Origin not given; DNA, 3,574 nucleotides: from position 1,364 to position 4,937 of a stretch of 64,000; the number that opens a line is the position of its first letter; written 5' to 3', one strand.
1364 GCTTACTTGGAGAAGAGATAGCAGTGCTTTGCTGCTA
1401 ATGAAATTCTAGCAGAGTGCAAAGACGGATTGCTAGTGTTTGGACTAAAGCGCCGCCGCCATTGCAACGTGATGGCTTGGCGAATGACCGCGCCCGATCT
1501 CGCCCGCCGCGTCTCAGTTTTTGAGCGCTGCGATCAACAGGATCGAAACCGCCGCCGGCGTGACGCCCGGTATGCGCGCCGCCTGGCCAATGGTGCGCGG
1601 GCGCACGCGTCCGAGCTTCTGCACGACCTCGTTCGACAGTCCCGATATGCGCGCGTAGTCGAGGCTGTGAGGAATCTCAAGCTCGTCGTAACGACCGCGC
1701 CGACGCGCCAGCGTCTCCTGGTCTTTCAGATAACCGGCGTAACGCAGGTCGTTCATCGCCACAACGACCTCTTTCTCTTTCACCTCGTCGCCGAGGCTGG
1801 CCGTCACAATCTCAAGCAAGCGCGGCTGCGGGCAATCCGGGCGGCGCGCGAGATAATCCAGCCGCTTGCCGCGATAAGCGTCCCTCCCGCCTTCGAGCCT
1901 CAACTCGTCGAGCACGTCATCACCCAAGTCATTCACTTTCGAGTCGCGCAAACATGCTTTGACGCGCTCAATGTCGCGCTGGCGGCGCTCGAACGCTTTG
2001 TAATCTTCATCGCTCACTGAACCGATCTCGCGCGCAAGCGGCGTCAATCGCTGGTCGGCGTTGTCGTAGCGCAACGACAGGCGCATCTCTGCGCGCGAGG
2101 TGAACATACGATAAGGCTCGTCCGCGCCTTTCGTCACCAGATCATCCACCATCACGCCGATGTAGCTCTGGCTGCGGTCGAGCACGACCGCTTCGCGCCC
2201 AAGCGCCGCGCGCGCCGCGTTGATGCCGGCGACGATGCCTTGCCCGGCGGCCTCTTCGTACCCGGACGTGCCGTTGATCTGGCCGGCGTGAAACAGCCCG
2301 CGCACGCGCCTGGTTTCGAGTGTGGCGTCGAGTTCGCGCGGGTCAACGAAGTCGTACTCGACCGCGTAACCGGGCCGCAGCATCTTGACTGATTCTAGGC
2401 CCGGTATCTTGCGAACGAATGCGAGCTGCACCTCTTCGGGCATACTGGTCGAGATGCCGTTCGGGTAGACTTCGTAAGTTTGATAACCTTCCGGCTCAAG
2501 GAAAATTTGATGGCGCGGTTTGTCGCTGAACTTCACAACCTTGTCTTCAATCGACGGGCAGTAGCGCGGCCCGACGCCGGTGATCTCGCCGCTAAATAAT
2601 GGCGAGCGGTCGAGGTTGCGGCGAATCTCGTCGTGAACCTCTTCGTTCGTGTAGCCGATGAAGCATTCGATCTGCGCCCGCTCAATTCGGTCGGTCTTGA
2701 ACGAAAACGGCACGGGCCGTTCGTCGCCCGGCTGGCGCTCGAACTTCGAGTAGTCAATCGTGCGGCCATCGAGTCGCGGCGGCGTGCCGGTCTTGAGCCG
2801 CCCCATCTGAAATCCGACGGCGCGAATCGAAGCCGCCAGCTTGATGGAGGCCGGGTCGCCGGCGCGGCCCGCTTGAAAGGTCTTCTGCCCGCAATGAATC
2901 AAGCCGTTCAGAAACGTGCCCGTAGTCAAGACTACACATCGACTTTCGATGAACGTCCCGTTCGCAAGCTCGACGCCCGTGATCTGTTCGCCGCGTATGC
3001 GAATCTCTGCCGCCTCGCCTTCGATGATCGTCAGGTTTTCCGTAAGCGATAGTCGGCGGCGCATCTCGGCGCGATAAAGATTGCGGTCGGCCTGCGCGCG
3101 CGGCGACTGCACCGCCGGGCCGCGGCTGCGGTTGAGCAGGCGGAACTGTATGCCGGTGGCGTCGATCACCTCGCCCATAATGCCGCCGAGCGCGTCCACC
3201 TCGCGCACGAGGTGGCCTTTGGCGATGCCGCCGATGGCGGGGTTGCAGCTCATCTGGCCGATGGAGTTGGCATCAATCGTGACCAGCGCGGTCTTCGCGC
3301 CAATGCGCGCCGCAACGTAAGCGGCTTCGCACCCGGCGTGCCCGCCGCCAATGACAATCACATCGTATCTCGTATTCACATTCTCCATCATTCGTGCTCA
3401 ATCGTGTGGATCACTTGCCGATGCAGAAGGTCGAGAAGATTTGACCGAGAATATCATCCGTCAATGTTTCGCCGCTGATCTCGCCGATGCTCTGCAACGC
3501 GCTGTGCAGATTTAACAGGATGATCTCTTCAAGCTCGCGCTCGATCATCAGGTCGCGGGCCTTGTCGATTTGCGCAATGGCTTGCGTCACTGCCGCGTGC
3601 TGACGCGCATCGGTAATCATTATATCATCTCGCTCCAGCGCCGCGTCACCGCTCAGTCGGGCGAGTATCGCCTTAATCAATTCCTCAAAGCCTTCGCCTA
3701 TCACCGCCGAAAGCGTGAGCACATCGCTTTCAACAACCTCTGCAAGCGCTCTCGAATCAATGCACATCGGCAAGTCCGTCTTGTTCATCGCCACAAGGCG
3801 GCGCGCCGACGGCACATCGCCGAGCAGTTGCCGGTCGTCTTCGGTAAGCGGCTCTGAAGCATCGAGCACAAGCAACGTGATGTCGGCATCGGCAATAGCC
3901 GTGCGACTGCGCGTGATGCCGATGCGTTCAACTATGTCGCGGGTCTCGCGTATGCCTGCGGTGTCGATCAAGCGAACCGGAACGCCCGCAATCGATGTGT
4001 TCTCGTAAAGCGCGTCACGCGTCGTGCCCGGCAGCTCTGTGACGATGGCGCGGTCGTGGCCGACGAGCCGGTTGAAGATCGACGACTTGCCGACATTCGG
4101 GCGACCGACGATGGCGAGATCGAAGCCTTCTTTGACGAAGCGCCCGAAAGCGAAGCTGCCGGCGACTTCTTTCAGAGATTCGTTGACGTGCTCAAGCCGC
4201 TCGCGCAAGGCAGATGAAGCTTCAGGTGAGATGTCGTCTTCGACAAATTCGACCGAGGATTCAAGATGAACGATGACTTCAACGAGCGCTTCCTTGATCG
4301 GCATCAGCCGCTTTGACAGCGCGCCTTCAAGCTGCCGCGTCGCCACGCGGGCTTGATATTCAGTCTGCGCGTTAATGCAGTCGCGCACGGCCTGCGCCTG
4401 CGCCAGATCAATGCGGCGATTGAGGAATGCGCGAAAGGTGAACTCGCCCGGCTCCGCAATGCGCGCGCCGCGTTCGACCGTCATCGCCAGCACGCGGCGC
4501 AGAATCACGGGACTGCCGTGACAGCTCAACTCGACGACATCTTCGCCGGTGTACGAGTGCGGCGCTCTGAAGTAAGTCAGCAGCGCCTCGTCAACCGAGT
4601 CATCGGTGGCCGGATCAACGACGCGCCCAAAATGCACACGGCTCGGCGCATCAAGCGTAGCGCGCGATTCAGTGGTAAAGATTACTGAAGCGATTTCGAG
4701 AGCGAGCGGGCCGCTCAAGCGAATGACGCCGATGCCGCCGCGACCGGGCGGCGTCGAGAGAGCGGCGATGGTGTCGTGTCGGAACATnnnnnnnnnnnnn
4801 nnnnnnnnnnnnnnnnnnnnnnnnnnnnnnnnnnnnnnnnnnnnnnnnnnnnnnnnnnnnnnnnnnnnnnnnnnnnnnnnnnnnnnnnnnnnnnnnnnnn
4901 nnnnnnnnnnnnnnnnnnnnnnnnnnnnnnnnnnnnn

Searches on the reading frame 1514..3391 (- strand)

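Call 24: search_protein_families(library=pfam, proteins=[window:1514-3391:-], max_evalue=0.00001)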
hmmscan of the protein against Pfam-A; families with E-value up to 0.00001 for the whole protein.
window:1514-3391:- (625 aa): 3 families
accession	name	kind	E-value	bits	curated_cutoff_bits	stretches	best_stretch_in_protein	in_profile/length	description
PF01134.28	GIDA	-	6.2e-173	575.8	22.1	1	10-399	1-390/391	Glucose inhibited division protein A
PF13932.14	SAM_GIDA_C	-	9.4e-24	83.4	27.1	1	567-619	5-57/57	tRNA modifying enzyme MnmG/GidA C-terminal helical bundle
PF12831.13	FAD_oxidored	-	3e-08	33.8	27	1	10-143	1-127/416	FAD dependent oxidoreductase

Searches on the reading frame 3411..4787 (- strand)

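Call 24: search_protein_families(library=pfam, proteins=[window:3411-4787:-], max_evalue=0.00001)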
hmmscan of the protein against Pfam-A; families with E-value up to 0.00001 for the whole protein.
window:3411-4787:- (458 aa): 5 families
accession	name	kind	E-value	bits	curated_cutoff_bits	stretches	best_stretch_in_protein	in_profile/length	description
PF12631.12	MnmE_helical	-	3.8e-46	158.3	40.1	1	128-455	1-211/211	MnmE helical domain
PF10396.14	TrmE_N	-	3.1e-44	150.3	29.8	1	6-125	1-117/117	GTP-binding protein TrmE N-terminus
PF01926.29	MMR_HSR1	-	1.9e-25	89.6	21.9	1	224-335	2-112/113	50S ribosome-binding GTPase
PF02421.24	FeoB_N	-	1.3e-12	48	27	1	224-374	3-156/156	Ferrous iron transport protein B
PF00350.29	Dynamin_N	-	4.1e-06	27.4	27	0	224-256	1-33/168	Dynamin family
